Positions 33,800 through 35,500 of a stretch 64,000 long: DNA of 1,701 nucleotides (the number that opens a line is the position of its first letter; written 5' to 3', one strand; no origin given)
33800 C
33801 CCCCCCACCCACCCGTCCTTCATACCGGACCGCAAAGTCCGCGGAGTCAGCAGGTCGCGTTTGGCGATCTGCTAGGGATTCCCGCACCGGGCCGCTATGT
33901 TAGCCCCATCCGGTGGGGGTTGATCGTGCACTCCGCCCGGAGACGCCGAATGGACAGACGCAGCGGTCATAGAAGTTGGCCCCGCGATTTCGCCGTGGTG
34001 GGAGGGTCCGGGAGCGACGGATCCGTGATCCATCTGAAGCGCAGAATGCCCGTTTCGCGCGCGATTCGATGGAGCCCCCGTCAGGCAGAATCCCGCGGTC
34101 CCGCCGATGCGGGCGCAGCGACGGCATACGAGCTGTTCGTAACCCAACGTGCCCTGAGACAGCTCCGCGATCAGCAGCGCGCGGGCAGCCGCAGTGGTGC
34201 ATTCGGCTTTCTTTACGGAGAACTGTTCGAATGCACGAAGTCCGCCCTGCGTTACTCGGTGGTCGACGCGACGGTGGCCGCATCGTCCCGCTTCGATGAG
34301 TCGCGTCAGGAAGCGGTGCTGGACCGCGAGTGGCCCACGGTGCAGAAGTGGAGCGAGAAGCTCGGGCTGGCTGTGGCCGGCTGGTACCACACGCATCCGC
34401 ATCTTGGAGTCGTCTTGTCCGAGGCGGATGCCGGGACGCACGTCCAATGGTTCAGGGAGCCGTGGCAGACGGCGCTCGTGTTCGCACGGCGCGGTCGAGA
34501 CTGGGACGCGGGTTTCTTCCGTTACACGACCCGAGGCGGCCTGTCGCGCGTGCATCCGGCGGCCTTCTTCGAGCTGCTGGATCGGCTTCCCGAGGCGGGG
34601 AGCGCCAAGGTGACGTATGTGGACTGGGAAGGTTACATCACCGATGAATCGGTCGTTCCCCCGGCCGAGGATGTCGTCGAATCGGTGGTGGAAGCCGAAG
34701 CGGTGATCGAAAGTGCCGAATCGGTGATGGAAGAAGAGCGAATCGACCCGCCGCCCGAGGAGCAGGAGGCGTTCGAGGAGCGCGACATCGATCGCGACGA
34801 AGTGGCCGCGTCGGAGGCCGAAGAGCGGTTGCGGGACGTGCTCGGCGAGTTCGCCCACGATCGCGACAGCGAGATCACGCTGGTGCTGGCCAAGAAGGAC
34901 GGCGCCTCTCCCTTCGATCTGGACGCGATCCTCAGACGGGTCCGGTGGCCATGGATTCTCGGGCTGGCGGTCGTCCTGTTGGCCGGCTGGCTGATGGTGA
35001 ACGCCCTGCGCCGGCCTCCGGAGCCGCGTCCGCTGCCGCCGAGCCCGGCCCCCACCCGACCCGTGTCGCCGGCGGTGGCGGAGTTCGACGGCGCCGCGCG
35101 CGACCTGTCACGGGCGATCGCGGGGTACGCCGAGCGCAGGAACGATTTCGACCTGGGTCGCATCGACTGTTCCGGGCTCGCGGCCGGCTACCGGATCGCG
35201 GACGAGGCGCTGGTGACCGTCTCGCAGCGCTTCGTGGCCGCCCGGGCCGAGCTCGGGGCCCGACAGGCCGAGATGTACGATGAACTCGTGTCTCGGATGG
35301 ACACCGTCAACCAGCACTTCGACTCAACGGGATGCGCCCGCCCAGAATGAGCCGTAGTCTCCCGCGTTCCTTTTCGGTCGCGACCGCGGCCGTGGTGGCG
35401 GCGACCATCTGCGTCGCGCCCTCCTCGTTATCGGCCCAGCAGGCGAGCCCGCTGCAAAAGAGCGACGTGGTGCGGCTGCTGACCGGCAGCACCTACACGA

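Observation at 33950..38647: Operon centred on a membrane-anchored JAMM/MPN+ metalloprotease coupled to a giant Ig-TPR-barrel secreted protein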

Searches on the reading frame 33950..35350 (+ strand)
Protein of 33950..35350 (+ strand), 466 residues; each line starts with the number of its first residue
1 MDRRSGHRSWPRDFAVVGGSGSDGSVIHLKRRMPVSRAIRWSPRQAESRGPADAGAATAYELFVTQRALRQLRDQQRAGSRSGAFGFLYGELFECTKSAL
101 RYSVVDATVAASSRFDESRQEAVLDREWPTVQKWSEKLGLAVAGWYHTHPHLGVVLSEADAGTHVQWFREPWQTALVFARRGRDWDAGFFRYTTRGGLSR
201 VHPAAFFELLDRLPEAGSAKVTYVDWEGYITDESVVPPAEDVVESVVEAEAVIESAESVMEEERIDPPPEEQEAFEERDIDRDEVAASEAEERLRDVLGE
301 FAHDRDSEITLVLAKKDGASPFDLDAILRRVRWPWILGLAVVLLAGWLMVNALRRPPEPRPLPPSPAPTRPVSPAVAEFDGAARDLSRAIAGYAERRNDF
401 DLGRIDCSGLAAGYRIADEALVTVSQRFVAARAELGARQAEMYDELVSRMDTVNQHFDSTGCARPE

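Call 3: search_protein_families(library=pfam, proteins=[window:33950-35350:+], max_evalue=0.01)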
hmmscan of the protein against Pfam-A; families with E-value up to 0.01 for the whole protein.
window:33950-35350:+ (466 aa): 2 families
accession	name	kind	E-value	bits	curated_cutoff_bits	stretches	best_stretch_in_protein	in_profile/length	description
PF14464.11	Prok-JAB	-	7.9e-05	23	25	1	66-165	2-91/114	Prokaryotic homologs of the JAB domain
PF01398.27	JAB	-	8.6e-05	22.8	22.5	1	85-166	31-110/117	JAB1/Mov34/MPN/PAD-1 ubiquitin protease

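Call 5: search_protein_families(library=ncbifam, proteins=[window:33950-35350:+], max_evalue=0.01)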
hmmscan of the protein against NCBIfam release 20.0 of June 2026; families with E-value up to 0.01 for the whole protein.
window:33950-35350:+ (466 aa): 0 families

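Call 6: search_protein_families(library=padloc, proteins=[window:33950-35350:+], max_evalue=0.1)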
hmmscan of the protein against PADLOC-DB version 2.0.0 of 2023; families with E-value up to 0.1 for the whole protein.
window:33950-35350:+ (466 aa): 0 families

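Call 7: find_homologous_proteins(query=window:33950-35350:+)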
Query window:33950-35350:+ (466 aa): 5 proteins with E <= 0.001 among 8000 candidates.
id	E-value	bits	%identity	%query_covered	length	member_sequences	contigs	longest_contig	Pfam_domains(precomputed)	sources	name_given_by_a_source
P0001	0.0e+0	1044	100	100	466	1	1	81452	-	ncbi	-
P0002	9.0e-78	280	44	27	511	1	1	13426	-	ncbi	-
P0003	9.1e-27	112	34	44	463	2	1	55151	PF01398.27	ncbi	-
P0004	6.0e-26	109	32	45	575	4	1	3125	PF01398.27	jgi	-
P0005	2.4e-4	38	26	30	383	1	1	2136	PF01398.27,PF14464.12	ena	-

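Call 9: find_encoding_contigs(protein=P0002, flank=10000)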
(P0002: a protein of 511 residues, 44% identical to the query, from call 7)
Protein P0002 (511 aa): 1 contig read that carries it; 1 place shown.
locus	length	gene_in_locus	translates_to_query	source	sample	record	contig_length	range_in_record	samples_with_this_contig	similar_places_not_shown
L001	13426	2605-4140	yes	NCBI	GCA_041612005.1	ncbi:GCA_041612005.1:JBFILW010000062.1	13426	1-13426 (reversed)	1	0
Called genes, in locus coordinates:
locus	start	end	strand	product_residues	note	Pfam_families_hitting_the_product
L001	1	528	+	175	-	?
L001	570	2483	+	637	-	PF02368:Big_2, PF22359:Big-like (faint), PF08309:LVIVD (faint)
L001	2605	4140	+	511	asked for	-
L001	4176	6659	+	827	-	PF02369:Big_1, PF13432:TPR_16, PF14559:TPR_19 (weak), PF23914:TPR_CcmH_CycH (weak), PF00515:TPR_1 (weak), PF07719:TPR_2 (weak), PF13181:TPR_8 (weak), PF13428:TPR_14 (weak), +7 more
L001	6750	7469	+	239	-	PF00154:RecA_N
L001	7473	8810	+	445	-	PF11799:IMS_C (weak)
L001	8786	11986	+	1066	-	PF02811:PHP, PF07733:DNA_pol3_alpha, PF17657:DNA_pol3_finger, PF14579:HHH_6, PF01336:tRNA_anti-codon (weak)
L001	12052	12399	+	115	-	PF01050:MannoseP_isomer, PF07883:Cupin_2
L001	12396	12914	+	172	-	-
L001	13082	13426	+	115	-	?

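Call 10: find_encoding_contigs(protein=P0003, flank=10000)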
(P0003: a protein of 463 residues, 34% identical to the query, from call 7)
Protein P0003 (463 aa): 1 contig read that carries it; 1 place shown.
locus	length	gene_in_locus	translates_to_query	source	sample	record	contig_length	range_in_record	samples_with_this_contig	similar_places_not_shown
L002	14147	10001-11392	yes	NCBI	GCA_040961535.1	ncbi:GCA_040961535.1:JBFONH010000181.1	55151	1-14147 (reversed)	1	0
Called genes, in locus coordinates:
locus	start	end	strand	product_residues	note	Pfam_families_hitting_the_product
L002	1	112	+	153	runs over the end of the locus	PF12802:MarR_2, PF01047:MarR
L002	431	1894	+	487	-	PF00224:PK, PF02887:PK_C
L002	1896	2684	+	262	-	PF23023:Anti-Pycsar_Apyc1, PF00753:Lactamase_B, PF12706:Lactamase_B_2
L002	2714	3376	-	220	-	PF00156:Pribosyltran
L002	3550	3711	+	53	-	-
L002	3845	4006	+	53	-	-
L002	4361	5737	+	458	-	PF01116:F_bP_aldolase, PF08013:GatZ_KbaZ-like (weak)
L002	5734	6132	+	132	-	PF12732:YtxH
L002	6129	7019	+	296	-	PF03631:Virul_fac_BrkB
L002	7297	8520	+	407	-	PF02985:HEAT (faint), PF13646:HEAT_2, PF03130:HEAT_PBS (faint), PF13513:HEAT_EZ (faint), PF13646:HEAT_2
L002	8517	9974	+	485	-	PF13506:Glyco_transf_21 (faint), PF03142:Chitin_synth_2 (faint), PF00535:Glycos_transf_2, PF10111:Glyco_tranf_2_2 (faint), PF13641:Glyco_tranf_2_3, PF13632:Glyco_trans_2_3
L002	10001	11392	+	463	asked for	PF01398:JAB (weak)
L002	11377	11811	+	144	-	-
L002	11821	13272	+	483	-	-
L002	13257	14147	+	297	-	?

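Call 12: find_related_loci(query=A1, collection=genome_contigs, flank=10000)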
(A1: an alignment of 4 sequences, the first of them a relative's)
Query A1 (466 aa) in genome_contigs; peptide patterns used: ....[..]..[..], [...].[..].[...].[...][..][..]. (x = any residue, [..] = any of these).
258 stretches matched a pattern; 101 encode a relative of the query (tblastn E <= 1e-3); the best 80 are kept; 80 distinct loci.
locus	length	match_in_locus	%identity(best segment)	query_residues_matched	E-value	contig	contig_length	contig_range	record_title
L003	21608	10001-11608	32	28-465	1e-30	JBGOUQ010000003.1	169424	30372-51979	MAG: Gemmatimonadota bacterium isolate OBJ_0618_7090110_135 k141_2361739_length_169424_cov_134.9224, whole genome shotgu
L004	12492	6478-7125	33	27-256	2e-30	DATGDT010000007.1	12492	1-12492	MAG TPA_asm: Gemmatimonadales bacterium isolate SMAG_U9681 k141_104053, whole genome shotgun sequence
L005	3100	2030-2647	32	27-236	2e-30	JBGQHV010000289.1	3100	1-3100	MAG: Gemmatimonadota bacterium isolate OBJ2_061818_070_64 k141_1353539_length_3100_cov_19.7087, whole genome shotgun seq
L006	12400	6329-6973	33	18-236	4e-30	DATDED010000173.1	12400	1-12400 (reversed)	MAG TPA_asm: Gemmatimonadales bacterium isolate SMAG_U191 k141_419735, whole genome shotgun sequence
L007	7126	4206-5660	34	29-465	6e-30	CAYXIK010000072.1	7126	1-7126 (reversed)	MAG TPA_asm: uncultured Gemmatimonadaceae bacterium isolate binchicken_co185_182 genome assembly, contig: NODE_20477_len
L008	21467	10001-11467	34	28-464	9e-30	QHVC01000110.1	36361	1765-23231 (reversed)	MAG: Gemmatimonadetes bacterium isolate AG13 14_1009_16_30cm_scaffold_1330_curated, whole genome shotgun sequence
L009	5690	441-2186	32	7-465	9e-30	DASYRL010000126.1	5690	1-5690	MAG TPA_asm: bacterium isolate SMAG_U4510 k141_3737703, whole genome shotgun sequence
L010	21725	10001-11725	35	3-464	6e-30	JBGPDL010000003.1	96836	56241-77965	MAG: Gemmatimonadota bacterium isolate OBJ_0618_050_25 k141_160214_length_96836_cov_26.1674, whole genome shotgun sequen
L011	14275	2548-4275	33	27-465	2e-29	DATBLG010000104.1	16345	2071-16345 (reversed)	MAG TPA_asm: Gemmatimonadales bacterium isolate SMAG_U3966 k141_1381381, whole genome shotgun sequence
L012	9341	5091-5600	38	60-229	1e-29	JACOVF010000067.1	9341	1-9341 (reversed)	MAG: Gemmatimonadetes bacterium isolate NC_groundwater_93_Ag_S2p5_70_173 S_2p5_S6_170907_scaffold_1196119, whole genome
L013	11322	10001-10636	31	21-233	2e-29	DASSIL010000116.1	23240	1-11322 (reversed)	MAG TPA_asm: Gemmatimonadales bacterium isolate SMAG_U1086 k141_255291, whole genome shotgun sequence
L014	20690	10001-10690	34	1-236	2e-29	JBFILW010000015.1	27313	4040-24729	MAG: Gemmatimonadota bacterium isolate Mix_sand12.2021.10.D.86 k141_741232_length_27313_cov_7.8325, whole genome shotgun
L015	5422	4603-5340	30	27-273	2e-29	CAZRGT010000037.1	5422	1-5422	MAG TPA_asm: uncultured Gemmatimonadaceae bacterium isolate binchicken_co165_439 genome assembly, contig: k141_2518987,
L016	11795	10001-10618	32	27-236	6e-29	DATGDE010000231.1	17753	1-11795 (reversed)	MAG TPA_asm: Gemmatimonadales bacterium isolate SMAG_U9666 k141_440129, whole genome shotgun sequence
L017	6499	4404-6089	32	17-465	5e-29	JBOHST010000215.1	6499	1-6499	MAG: Gemmatimonadales bacterium isolate M3-S_metawrap_bin.151 k127_3985174, whole genome shotgun sequence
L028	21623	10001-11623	32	28-465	4e-27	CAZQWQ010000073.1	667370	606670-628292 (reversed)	MAG TPA_asm: uncultured Gemmatimonadaceae bacterium isolate binchicken_co165_283 genome assembly, contig: k141_1844928,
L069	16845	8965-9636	31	9-235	5e-21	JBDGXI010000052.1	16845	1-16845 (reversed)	MAG: Gemmatimonadota bacterium isolate M3-22_Bin_71 M3-22_Bin_71_scaffold_12684, whole genome shotgun sequence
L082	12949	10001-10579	28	33-245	8e-15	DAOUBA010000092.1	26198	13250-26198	MAG TPA_asm: Anaerolineae bacterium isolate H67_700 k125_121024, whole genome shotgun sequence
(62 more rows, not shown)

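Call 18: search_protein_representatives(alignment_id=A1)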
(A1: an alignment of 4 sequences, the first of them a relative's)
Query: 4 sequences, 495 profile positions. Proteins with E-value up to 0.001 (for the whole library): 4644; up to 1e-10: 1392; up to 1e-30: 253. The best 150 are listed.
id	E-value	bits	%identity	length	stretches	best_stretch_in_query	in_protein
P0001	2.1e-210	716.7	-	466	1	1-495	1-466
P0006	4.5e-185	633.1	-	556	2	4-303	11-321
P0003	2.1e-168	578.1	-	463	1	23-494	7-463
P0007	1.1e-127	443.8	-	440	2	23-241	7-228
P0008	5.4e-126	438.2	-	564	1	23-494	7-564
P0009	2.7e-118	412.8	-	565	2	23-308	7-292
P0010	6.6e-109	381.9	-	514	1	23-493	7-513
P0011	7.2e-106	371.9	-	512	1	23-494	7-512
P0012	2.5e-102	360.2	-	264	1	24-277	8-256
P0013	2.9e-101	356.7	-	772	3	24-234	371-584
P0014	3.0e-100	353.3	-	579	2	23-305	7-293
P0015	8.4e-98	345.3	-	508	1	22-494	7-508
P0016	1.0e-97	345.0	-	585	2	25-284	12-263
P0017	4.8e-96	339.5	-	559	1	20-494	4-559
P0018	3.4e-91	323.5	-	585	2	20-297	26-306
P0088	8.2e-64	233.1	-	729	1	24-300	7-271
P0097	8.0e-61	223.3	-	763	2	14-293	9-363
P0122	1.4e-54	202.7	-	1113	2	26-288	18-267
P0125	3.7e-53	198.0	-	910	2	4-310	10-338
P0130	1.0e-52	196.5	-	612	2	25-295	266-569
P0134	8.9e-52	193.4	-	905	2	22-250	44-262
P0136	1.6e-51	192.6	-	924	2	25-266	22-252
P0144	3.6e-50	188.1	-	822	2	15-351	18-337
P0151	1.7e-49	185.9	-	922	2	11-313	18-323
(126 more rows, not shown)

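Call 33: predict_structure(alignment_id=A2)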
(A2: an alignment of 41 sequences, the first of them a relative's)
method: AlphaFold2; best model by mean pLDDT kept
length: 466 residues; sequences in the alignment: 41
mean_pLDDT: 80.1   pTM: 0.59
mean pLDDT of the five models: 80.1, 79.0, 79.0, 78.4, 78.4
residues with pLDDT >= 90: 262; 70-90: 65; 50-70: 64; < 50: 75
segments of 3 or more residues with pLDDT < 50: 1-22, 253-262, 268-279, 303-332
pLDDT, mean of each block of 10 residues (from residue 1): 38 38 72 97 80 70 98 90 91 96 97 90 95 95 95 91 94 96 93 87 95 94 96 95 61 48 49 44 59 61 45 39 45 62 81 64 74 95 98 98 98 98 94 93 93 94 92
secondary structure, 60 per line:
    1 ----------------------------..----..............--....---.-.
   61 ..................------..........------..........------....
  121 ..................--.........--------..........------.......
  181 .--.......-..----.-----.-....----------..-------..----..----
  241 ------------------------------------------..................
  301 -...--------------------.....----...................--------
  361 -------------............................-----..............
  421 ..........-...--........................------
elements in order: E38-43 H44-48 H51-54 E60-65 H66-78 E85-94 E101-110 H117-138 E141-149 H158-167 E174-181 E184-190 E206-209 H283-300 H325-329 H334-352 H374-401 H407-430 H437-460

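Call 35: fold_search(model_id=the predicted structure, library=pdb)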
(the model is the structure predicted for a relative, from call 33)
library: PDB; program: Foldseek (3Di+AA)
matches with E <= 10: 781; with E <= 0.001: 134
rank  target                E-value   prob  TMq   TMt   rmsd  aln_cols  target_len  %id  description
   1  4o8x_B                3.7e-08  1.00  0.25  0.62   4.5       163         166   20  Zinc-bound Rpn11 in complex with Rpn8 (released 2014-01-22)
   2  9nkg_c                6.7e-08  1.00  0.22  0.34   7.5       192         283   18  Structure of substrate engaged MIDN-bound human 26S proteasome, EB-MIDN (Composite map) (released 2025-05-07)
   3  9w39_c                1.2e-07  1.00  0.21  0.31  31.0       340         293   13  Structure of human 26S proteasome complexed with midnolin, 19S proteasome with Ubl bound (released 2026-04-01)
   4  6gvw_B                1.3e-07  1.00  0.22  0.37   6.7       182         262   17  Crystal structure of the BRCA1-A complex (released 2019-07-10)
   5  4ocn_B                1.4e-07  1.00  0.23  0.57   6.5       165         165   22  Crystal Structure of the Rpn8-Rpn11 MPN domain heterodimer, crystal form II (released 2014-01-29)
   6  5cw4_D                1.5e-07  1.00  0.25  0.43   4.9       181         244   15  Structure of CfBRCC36-CfKIAA0157 complex (Selenium Edge) (released 2015-09-16)
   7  6h3c_B                2.1e-07  1.00  0.25  0.43   6.0       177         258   16  Cryo-EM structure of the BRISC complex bound to SHMT2 (released 2019-07-10)
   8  5jog                  2.2e-07  1.00  0.23  0.41  10.1       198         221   17  CRYSTAL STRUCTURE OF CSN5(2-257) IN COMPLEX WITH CNS5i-3 (released 2016-11-02)
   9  5cw3_D                2.4e-07  1.00  0.26  0.46   4.8       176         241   17  Structure of CfBRCC36-CfKIAA0157 complex (Zn Edge) (released 2015-09-16)
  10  9e8k_c                2.4e-07  1.00  0.20  0.32  29.3       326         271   15  Nub1/Fat10-processing human 26S proteasome with Rpt6 at top of spiral staircase (AAA+ motor locally refined) (released 2024-12-04)
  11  9e8g_c                3.4e-07  1.00  0.24  0.35   7.1       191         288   18  Nub1/Fat10-processing human 26S proteasome bound to Txnl1 with Rpt5 at top of spiral staircase (released 2024-12-04)
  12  9e8l_c                3.4e-07  1.00  0.22  0.35   6.8       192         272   19  Nub1/Fat10-processing human 26S proteasome bound to Txnl1 with Rpt4 at top of spiral staircase (released 2024-12-04)
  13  5m5q                  3.4e-07  1.00  0.22  0.42  12.1       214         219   19  COPS5(2-257) IN COMPLEX WITH A AZAINDOLE (COMPOUND 4) (released 2017-01-11)
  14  6r7f_E                3.4e-07  1.00  0.26  0.37  18.6       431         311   13  Structural basis of Cullin-2 RING E3 ligase regulation by the COP9 signalosome (released 2019-08-28)
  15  9egl_E                3.8e-07  1.00  0.25  0.38   8.2       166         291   17  Cryo-EM structure of COP9 signalosome precatalytic state with neddylated cullin-3 (released 2025-12-03)
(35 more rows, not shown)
